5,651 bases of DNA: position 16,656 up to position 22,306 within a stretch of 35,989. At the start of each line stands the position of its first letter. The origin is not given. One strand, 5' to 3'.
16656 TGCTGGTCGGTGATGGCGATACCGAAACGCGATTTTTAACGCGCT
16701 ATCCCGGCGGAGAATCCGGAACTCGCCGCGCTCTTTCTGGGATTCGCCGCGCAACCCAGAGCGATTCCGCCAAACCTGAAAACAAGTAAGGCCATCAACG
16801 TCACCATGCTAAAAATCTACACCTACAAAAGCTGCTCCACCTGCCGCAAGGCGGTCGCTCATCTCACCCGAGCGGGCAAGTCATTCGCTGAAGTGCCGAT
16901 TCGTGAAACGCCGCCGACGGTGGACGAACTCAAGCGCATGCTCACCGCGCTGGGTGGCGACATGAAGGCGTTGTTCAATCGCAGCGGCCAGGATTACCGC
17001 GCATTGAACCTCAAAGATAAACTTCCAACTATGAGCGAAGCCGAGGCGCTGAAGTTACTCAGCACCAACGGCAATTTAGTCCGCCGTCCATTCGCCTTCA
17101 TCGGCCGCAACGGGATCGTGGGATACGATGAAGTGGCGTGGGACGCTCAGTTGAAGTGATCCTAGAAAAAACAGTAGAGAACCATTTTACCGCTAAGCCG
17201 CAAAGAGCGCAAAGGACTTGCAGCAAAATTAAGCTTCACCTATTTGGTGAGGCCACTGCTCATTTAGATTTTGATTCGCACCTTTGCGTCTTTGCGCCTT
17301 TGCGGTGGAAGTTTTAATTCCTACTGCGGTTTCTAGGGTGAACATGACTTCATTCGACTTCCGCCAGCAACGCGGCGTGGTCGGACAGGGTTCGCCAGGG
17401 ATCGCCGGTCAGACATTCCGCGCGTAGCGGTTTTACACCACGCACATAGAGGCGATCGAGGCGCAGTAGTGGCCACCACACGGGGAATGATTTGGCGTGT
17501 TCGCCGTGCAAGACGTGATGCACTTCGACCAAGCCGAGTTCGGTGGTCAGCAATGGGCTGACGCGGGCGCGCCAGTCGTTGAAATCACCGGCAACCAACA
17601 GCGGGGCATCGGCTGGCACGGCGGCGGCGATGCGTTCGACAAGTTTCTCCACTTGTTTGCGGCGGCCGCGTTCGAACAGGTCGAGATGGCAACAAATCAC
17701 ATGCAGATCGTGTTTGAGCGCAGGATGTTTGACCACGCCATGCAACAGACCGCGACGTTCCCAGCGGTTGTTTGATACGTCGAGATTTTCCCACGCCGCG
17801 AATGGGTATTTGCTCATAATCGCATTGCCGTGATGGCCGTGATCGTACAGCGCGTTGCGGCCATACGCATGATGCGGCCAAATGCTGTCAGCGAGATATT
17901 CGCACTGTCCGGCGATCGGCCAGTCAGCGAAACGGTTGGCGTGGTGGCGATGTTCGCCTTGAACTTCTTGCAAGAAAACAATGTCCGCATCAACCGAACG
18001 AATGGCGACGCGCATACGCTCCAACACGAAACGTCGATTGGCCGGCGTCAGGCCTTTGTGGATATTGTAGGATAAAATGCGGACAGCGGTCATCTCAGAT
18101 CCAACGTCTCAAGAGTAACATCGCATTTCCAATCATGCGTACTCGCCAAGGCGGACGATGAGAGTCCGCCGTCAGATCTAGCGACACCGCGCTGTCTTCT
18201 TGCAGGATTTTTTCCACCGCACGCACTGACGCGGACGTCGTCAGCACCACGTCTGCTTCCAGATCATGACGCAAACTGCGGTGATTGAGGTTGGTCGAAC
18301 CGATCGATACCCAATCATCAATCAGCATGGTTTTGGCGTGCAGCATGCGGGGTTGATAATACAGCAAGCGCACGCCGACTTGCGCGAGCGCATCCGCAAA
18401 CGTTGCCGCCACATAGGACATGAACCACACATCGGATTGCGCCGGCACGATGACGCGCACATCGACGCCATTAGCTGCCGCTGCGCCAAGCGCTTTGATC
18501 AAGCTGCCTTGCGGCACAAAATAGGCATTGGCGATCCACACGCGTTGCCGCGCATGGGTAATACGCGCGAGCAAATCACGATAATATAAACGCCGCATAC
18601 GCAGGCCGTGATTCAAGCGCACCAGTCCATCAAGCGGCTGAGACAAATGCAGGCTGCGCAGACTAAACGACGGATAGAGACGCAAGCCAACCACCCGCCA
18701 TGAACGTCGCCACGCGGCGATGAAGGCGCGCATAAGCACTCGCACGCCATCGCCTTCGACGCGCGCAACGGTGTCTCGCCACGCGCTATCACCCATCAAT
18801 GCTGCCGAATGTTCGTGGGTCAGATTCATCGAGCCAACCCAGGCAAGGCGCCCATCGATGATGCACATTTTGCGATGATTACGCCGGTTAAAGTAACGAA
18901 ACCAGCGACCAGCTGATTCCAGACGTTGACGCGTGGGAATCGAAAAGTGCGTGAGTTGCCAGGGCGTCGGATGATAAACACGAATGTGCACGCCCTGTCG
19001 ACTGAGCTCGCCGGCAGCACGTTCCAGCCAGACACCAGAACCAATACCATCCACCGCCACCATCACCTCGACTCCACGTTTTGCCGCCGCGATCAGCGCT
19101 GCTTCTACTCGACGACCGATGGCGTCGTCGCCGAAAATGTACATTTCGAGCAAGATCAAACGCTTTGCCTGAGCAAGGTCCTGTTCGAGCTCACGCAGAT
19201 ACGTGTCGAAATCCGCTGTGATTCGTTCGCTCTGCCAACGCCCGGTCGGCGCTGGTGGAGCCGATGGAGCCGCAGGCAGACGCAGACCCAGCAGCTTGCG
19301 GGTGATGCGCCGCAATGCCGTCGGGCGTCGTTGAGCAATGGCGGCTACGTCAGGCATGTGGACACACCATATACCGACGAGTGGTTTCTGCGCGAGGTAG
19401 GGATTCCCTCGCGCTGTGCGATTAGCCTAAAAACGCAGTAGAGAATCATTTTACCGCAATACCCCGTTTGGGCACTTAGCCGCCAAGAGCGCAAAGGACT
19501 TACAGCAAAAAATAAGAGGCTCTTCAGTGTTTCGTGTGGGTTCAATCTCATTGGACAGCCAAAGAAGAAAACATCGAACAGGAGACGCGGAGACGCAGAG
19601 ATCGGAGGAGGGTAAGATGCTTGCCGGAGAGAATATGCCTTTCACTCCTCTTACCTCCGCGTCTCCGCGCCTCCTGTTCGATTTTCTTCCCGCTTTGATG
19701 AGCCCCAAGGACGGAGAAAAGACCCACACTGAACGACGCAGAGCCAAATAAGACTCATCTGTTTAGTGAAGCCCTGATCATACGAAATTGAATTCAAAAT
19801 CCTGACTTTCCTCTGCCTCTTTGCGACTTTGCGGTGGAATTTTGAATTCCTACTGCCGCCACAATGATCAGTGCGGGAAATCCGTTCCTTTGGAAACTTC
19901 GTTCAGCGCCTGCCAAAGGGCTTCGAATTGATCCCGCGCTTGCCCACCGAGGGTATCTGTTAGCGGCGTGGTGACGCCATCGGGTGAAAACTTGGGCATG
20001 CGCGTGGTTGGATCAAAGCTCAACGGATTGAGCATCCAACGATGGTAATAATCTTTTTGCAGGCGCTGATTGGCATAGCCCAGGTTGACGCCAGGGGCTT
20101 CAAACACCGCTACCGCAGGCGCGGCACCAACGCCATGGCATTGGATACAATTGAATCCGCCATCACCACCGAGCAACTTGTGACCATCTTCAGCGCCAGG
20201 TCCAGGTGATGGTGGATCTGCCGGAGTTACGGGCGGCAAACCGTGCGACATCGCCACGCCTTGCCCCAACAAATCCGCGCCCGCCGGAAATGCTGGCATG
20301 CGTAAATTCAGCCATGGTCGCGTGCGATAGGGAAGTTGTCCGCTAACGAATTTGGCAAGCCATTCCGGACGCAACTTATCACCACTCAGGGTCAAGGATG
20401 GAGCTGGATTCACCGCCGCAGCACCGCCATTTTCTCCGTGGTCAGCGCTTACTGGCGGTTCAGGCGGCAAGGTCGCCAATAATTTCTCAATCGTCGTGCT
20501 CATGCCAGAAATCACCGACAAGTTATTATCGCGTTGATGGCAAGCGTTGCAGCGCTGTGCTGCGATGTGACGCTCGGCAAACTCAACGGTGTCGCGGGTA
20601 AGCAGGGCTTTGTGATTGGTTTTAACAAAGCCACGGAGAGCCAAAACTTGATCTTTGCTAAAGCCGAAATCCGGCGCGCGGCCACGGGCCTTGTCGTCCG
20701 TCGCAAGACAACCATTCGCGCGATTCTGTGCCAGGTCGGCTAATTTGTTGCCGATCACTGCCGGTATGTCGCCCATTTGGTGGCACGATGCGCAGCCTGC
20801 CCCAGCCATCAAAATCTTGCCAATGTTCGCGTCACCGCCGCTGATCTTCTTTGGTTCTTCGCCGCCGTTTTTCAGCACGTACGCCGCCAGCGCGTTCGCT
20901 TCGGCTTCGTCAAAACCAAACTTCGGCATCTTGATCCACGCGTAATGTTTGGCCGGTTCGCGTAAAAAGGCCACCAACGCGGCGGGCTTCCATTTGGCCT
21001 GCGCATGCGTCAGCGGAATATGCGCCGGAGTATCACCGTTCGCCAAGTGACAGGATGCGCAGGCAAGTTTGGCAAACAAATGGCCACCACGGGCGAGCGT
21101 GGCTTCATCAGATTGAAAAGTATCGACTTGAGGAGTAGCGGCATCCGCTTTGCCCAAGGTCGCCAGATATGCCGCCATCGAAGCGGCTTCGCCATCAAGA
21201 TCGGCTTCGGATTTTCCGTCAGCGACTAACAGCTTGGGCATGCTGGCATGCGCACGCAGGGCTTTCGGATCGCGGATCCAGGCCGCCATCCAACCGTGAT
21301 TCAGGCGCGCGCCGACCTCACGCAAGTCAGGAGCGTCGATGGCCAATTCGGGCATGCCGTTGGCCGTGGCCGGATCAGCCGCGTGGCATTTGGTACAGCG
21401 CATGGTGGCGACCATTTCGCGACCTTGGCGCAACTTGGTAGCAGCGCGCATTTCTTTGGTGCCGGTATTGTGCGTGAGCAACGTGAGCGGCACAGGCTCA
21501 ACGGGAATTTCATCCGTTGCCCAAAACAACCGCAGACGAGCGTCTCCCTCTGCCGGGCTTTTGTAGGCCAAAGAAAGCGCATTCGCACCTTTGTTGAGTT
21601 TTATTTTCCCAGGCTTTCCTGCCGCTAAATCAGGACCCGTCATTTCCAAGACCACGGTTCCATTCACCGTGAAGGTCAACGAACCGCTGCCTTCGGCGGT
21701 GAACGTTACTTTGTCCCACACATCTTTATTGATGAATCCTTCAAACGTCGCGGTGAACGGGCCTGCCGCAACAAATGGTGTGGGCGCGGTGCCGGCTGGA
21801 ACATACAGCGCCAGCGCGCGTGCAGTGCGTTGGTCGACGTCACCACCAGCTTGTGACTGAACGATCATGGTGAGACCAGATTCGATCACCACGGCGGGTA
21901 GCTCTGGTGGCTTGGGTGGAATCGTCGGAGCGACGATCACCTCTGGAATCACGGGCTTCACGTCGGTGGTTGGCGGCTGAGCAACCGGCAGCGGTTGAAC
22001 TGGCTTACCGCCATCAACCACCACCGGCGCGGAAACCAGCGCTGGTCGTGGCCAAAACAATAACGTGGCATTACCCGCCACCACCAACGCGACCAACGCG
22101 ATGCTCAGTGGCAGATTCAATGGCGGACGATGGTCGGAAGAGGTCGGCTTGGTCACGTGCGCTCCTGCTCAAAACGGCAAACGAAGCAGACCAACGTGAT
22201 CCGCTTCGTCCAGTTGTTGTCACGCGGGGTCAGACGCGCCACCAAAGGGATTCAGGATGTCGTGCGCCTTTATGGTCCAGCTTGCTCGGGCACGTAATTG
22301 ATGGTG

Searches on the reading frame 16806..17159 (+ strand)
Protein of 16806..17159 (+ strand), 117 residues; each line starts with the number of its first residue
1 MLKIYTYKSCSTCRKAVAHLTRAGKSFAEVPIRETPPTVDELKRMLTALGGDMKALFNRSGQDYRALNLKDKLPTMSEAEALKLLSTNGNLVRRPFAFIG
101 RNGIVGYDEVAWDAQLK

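Call 12: search_protein_families(library=pfam, proteins=[window:16806-17159:+])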
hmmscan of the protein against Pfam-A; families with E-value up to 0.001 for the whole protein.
window:16806-17159:+ (117 aa): 2 families
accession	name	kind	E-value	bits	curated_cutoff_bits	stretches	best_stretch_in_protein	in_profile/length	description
PF03960.21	ArsC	-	2.2e-15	57.2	24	1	5-113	1-77/79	ArsC family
PF00462.30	Glutaredoxin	-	1.2e-06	29.1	22.9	1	3-46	2-45/60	Glutaredoxin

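Call 20: find_encoding_contigs(protein=window:16806-17159:+, flank=10000, max_places=10)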
Protein window:16806-17159:+ (117 aa): 16 contigs read that carry it; 10 places shown.
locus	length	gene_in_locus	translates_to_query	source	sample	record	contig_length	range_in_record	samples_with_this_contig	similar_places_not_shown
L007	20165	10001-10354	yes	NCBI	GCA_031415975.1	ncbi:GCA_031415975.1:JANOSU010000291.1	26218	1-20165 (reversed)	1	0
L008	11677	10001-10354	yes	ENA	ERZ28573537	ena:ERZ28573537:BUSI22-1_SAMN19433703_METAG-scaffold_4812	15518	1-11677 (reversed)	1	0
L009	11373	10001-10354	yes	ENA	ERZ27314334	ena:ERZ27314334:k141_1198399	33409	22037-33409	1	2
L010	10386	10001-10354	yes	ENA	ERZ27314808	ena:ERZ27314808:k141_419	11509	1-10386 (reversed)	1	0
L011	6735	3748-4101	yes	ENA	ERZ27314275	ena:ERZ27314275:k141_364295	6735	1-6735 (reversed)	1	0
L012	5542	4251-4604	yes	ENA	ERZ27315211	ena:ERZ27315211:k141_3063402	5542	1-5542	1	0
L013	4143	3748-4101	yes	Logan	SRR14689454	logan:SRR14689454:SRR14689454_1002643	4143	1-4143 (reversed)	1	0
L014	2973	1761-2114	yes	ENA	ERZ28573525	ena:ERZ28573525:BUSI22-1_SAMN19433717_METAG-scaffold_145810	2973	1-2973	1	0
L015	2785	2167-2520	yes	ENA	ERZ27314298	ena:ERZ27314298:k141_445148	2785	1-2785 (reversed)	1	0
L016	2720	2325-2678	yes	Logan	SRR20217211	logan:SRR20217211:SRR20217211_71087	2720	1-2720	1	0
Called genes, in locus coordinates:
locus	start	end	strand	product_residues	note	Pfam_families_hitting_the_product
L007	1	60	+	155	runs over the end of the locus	PF01467:CTP_transf_like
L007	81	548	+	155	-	-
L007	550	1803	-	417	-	PF01590:GAF, PF00512:HisKA (weak), PF02518:HATPase_c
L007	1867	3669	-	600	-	PF00664:ABC_membrane, PF00005:ABC_tran, PF02463:SMC_N (faint)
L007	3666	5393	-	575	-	PF00664:ABC_membrane, PF00005:ABC_tran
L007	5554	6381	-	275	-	PF14023:Bestrophin-like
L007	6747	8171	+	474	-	PF02113:Peptidase_S13, PF13354:Beta-lactamase2 (faint)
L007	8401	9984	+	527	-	PF07885:Ion_trans_2, PF02254:TrkA_N, PF02080:TrkA_C, PF02254:TrkA_N, PF02080:TrkA_C (weak)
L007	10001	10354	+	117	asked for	PF00462:Glutaredoxin (weak), PF03960:ArsC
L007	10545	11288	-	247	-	PF03372:Exo_endo_phos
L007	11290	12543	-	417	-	PF13091:PLDc_2, PF00614:PLDc (weak), PF13091:PLDc_2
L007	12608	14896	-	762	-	PF00034:Cytochrom_C (faint), PF13442:Cytochrome_CBB3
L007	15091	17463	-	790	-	PF20601:DUF6797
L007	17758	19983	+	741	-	PF20601:DUF6797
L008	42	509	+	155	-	PF01467:CTP_transf_like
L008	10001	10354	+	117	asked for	PF00462:Glutaredoxin (weak), PF03960:ArsC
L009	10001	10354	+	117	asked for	PF00462:Glutaredoxin (weak), PF03960:ArsC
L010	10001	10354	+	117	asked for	PF00462:Glutaredoxin (weak), PF03960:ArsC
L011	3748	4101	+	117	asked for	PF00462:Glutaredoxin (weak), PF03960:ArsC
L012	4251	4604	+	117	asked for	PF00462:Glutaredoxin (weak), PF03960:ArsC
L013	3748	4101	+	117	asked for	PF00462:Glutaredoxin (weak), PF03960:ArsC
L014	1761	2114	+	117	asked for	PF00462:Glutaredoxin (weak), PF03960:ArsC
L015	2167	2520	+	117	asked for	PF00462:Glutaredoxin (weak), PF03960:ArsC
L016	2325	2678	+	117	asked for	PF00462:Glutaredoxin (weak), PF03960:ArsC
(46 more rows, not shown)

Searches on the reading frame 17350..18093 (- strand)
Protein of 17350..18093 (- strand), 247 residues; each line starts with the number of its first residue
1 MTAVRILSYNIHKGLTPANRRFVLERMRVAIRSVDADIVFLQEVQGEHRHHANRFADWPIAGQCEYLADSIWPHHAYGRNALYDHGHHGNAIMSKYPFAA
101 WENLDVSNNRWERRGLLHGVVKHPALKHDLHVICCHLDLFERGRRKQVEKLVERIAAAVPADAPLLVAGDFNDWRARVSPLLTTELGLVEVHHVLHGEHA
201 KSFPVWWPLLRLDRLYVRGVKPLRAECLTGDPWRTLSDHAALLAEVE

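Call 12: search_protein_families(library=pfam, proteins=[window:17350-18093:-])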
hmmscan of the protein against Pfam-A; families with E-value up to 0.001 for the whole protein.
window:17350-18093:- (247 aa): 1 family
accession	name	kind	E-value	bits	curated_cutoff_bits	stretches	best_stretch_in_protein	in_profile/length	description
PF03372.29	Exo_endo_phos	-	5.7e-22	79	24.5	1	7-239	1-225/225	Endonuclease/Exonuclease/phosphatase family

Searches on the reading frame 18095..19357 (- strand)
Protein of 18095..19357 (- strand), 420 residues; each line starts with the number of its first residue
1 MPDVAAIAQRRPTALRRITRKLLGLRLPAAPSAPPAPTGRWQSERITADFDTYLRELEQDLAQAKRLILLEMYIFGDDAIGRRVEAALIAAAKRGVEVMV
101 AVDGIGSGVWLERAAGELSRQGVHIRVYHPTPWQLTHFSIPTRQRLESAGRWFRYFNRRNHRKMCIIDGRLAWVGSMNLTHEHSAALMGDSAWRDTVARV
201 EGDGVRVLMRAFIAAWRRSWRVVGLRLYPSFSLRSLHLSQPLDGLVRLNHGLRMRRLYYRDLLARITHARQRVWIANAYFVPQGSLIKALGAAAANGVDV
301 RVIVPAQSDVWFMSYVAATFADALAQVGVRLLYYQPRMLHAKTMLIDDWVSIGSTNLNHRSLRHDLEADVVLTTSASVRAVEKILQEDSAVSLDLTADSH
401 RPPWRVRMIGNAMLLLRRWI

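Call 12: search_protein_families(library=pfam, proteins=[window:18095-19357:-])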
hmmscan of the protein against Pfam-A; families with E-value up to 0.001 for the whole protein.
window:18095-19357:- (420 aa): 2 families
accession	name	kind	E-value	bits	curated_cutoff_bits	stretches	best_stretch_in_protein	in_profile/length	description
PF13091.12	PLDc_2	-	1.1e-43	148.7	27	2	262-388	1-131/132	PLD-like domain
PF00614.28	PLDc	-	1.2e-11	44.5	21.9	1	158-182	3-27/28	Phospholipase D Active site motif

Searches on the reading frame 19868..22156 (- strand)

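Call 12: search_protein_families(library=pfam, proteins=[window:19868-22156:-])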
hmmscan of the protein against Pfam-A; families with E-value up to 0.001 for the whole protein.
window:19868-22156:- (762 aa): 4 families
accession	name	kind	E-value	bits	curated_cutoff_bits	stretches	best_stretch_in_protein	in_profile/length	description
PF00034.26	Cytochrom_C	-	1.2e-16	62.2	21.3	2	355-429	2-88/90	Cytochrome c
PF13442.11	Cytochrome_CBB3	-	1.2e-16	61.2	27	1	353-427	2-68/68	Cytochrome C oxidase, cbb3-type, subunit III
PF22113.1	Mtrc-MtrF_II-IV_dom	-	0.00017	21.6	30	0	452-552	6-101/176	Outer membrane cytochrome MtrC/MtrF-like, domains II/IV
PF14522.11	Cytochrome_C7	-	0.00024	21.3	24.8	0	235-264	25-54/67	Cytochrome c7 and related cytochrome c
